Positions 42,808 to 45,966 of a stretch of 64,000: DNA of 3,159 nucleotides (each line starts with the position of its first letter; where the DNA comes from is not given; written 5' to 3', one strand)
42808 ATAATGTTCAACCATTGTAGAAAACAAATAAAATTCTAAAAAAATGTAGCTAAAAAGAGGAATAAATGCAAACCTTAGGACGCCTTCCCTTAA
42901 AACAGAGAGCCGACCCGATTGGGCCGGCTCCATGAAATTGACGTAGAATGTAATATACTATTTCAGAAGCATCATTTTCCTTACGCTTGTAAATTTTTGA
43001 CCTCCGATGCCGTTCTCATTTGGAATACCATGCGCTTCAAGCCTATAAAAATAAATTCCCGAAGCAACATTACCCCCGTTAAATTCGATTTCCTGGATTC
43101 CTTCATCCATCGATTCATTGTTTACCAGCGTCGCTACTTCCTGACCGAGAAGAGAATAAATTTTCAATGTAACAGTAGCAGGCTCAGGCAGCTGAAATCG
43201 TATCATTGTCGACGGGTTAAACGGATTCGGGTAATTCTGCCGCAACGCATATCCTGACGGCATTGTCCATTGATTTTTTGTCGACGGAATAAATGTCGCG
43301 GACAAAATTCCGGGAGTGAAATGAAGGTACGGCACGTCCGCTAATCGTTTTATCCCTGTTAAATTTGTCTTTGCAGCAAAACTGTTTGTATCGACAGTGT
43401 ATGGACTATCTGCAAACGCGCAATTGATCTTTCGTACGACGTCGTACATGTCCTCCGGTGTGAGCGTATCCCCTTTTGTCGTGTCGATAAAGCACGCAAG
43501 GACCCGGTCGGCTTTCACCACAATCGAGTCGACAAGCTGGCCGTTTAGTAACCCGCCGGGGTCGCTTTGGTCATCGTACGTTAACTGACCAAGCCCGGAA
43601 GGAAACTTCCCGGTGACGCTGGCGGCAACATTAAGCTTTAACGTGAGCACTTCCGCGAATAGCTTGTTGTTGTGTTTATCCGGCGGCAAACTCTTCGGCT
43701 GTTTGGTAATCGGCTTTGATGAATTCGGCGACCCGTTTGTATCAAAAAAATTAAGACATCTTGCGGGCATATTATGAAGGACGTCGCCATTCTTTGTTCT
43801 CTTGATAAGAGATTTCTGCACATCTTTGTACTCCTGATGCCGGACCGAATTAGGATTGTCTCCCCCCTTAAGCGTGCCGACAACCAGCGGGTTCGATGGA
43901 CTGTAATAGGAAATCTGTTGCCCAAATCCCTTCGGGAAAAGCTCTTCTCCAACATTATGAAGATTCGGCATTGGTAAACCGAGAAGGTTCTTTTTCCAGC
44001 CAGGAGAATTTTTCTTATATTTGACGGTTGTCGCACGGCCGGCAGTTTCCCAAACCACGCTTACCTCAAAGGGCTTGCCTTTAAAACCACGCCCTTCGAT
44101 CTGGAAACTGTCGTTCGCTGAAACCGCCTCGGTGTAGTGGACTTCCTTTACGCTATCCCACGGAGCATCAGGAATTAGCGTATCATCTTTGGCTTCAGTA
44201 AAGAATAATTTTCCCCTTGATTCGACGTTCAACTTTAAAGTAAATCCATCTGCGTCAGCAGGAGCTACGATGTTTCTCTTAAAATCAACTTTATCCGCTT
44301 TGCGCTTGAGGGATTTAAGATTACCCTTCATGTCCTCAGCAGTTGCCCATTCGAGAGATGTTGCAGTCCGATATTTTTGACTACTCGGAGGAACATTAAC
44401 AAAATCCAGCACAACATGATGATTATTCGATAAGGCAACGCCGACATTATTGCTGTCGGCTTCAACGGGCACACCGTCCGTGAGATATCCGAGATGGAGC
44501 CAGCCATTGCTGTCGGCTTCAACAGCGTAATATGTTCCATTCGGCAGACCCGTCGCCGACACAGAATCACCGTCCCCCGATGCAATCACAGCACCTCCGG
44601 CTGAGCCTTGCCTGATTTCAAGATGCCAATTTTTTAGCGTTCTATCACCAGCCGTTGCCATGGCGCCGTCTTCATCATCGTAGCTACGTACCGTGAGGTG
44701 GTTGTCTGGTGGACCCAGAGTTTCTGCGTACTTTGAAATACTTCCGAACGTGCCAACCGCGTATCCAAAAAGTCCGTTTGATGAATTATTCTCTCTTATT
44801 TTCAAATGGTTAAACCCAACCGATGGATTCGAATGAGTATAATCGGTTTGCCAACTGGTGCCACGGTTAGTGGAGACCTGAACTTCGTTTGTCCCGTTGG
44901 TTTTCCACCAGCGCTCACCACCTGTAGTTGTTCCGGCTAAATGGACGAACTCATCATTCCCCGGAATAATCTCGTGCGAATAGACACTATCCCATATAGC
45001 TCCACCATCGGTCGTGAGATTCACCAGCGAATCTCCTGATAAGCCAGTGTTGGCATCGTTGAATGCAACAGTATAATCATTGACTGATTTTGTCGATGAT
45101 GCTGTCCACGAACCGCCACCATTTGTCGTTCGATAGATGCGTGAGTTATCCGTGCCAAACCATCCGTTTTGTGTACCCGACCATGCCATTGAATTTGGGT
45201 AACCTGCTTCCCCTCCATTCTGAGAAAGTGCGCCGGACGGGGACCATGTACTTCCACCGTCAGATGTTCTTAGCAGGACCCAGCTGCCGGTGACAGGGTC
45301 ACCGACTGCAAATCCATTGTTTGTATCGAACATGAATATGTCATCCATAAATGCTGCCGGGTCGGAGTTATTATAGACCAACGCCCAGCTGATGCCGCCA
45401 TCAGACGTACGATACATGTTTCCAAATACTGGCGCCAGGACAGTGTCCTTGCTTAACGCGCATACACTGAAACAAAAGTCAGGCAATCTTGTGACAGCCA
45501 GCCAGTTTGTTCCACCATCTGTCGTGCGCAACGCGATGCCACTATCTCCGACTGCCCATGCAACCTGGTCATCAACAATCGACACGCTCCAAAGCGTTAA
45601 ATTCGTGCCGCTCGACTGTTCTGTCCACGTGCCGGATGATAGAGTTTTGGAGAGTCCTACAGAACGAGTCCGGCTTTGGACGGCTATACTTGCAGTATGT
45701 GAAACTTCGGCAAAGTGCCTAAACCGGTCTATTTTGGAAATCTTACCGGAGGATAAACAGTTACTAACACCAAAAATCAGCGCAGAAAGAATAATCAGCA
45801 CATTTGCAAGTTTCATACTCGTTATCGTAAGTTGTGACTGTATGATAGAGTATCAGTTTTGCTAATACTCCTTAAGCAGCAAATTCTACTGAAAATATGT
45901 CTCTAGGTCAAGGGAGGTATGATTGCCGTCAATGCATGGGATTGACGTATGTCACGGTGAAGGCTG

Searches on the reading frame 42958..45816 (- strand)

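Call 15: search_protein_families(library=ncbifam, proteins=[window:42958-45816:-], max_evalue=0.00001)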
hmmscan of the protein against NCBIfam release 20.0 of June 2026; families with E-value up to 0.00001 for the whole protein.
window:42958-45816:- (952 aa): 3 families
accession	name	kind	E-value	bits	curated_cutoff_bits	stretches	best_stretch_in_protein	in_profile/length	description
NF010237.0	PRK13684.1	equivalog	2.5e-16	59.7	326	2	70-147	87-167/334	photosynthesis system II assembly factor Ycf48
NF052323.1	T9SSA_dep_M6i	equivalog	3.2e-10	38.6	600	1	861-929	960-1027/1043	T9SS-dependent M6-like inactivated metalloprotease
TIGR04183.1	Por_Secre_tail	domain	6.5e-09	35.7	23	1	862-928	2-60/72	T9SS type A sorting domain-containing protein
